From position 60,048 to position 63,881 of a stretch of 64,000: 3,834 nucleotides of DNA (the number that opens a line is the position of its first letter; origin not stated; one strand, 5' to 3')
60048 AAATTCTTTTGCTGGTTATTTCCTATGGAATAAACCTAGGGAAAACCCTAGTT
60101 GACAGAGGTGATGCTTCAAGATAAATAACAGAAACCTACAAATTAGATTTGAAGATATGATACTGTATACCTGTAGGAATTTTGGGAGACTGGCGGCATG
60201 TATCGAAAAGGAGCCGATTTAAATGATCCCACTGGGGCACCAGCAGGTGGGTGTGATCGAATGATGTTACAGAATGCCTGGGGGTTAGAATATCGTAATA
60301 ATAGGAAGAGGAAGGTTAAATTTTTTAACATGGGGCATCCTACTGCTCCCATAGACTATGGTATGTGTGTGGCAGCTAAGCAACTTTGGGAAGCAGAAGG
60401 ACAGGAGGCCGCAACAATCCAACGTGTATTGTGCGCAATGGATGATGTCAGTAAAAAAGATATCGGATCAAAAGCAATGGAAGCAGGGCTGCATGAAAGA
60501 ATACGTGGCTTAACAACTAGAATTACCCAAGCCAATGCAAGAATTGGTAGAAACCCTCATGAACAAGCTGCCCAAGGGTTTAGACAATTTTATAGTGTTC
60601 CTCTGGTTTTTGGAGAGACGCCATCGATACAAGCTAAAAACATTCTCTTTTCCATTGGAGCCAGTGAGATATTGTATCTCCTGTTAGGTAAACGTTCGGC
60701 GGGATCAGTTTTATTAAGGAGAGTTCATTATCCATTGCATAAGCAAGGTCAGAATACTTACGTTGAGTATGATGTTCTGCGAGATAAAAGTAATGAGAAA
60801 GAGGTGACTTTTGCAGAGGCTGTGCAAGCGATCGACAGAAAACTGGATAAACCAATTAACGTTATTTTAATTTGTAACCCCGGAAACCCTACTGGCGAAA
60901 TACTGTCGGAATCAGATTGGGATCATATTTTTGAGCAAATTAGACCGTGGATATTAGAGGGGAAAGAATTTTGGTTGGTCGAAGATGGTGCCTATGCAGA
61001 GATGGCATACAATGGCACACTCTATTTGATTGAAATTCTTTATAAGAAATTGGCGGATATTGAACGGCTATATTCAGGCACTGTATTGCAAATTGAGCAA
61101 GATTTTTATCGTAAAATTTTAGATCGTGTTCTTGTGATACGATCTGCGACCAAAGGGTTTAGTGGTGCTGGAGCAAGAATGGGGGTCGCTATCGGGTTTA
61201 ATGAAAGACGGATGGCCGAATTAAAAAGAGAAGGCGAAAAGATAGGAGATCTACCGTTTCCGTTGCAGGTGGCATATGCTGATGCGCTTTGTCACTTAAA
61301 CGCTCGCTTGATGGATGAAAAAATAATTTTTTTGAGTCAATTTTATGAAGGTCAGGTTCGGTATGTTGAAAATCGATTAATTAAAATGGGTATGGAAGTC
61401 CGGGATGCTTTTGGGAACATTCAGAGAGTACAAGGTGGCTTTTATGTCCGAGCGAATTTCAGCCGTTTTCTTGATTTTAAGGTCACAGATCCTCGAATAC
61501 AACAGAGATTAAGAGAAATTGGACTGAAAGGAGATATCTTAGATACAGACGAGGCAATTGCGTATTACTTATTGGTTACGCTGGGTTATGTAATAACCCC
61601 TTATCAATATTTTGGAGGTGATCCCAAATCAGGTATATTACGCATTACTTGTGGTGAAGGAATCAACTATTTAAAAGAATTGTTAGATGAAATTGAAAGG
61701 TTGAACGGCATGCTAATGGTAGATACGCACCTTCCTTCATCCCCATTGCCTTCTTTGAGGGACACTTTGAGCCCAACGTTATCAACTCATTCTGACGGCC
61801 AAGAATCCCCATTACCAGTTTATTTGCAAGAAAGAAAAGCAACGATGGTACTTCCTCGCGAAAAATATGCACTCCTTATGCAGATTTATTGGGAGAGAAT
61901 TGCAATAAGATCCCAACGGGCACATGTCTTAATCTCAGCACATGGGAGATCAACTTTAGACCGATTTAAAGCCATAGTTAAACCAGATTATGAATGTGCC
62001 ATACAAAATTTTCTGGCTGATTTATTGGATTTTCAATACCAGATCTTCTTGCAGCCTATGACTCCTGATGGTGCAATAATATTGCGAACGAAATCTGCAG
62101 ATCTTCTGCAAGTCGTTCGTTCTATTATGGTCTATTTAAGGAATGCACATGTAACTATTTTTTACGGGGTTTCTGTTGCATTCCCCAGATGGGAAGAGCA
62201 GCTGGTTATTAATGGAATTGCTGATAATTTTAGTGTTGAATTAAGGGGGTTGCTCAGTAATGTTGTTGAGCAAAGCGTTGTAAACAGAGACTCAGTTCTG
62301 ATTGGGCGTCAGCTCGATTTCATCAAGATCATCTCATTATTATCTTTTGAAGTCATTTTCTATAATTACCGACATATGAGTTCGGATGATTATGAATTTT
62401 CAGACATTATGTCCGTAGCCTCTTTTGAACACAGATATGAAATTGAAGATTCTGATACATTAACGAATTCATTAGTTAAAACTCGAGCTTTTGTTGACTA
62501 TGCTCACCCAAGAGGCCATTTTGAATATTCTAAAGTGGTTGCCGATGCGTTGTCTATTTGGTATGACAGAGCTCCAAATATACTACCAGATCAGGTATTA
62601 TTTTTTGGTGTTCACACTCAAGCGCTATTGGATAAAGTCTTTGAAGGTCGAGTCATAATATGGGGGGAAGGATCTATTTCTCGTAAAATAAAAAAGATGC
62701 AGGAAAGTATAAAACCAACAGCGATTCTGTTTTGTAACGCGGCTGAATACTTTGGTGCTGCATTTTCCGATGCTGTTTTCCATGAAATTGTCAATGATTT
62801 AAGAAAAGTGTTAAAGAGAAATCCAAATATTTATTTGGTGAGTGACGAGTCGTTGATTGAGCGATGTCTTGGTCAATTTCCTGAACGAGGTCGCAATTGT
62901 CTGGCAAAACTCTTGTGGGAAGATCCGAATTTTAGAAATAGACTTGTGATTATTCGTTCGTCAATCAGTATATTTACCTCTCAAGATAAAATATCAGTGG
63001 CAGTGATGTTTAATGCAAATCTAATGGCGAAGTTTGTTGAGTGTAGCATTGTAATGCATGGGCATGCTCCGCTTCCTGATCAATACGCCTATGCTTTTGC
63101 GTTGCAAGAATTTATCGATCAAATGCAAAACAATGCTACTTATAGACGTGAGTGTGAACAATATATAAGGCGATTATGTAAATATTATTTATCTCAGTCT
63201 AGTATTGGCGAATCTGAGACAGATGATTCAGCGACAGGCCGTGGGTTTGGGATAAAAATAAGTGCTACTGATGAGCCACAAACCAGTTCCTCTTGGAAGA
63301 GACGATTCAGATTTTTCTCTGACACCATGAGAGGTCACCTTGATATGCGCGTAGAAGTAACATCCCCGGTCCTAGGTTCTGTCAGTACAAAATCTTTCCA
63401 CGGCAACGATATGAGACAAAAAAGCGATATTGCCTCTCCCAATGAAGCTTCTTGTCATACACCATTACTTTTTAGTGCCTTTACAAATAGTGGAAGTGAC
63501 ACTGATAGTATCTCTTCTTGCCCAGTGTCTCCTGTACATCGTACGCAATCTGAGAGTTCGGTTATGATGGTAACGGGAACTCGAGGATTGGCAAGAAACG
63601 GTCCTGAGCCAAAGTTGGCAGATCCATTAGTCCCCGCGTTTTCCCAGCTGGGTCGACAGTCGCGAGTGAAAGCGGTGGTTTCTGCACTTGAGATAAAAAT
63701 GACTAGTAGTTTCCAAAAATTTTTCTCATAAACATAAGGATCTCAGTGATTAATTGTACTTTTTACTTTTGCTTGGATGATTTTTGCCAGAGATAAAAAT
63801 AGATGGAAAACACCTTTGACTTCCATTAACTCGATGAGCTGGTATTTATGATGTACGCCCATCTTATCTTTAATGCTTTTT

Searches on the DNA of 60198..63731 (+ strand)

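Call 66: search_rna_families(sources=[L025, L026], threshold=gathering)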
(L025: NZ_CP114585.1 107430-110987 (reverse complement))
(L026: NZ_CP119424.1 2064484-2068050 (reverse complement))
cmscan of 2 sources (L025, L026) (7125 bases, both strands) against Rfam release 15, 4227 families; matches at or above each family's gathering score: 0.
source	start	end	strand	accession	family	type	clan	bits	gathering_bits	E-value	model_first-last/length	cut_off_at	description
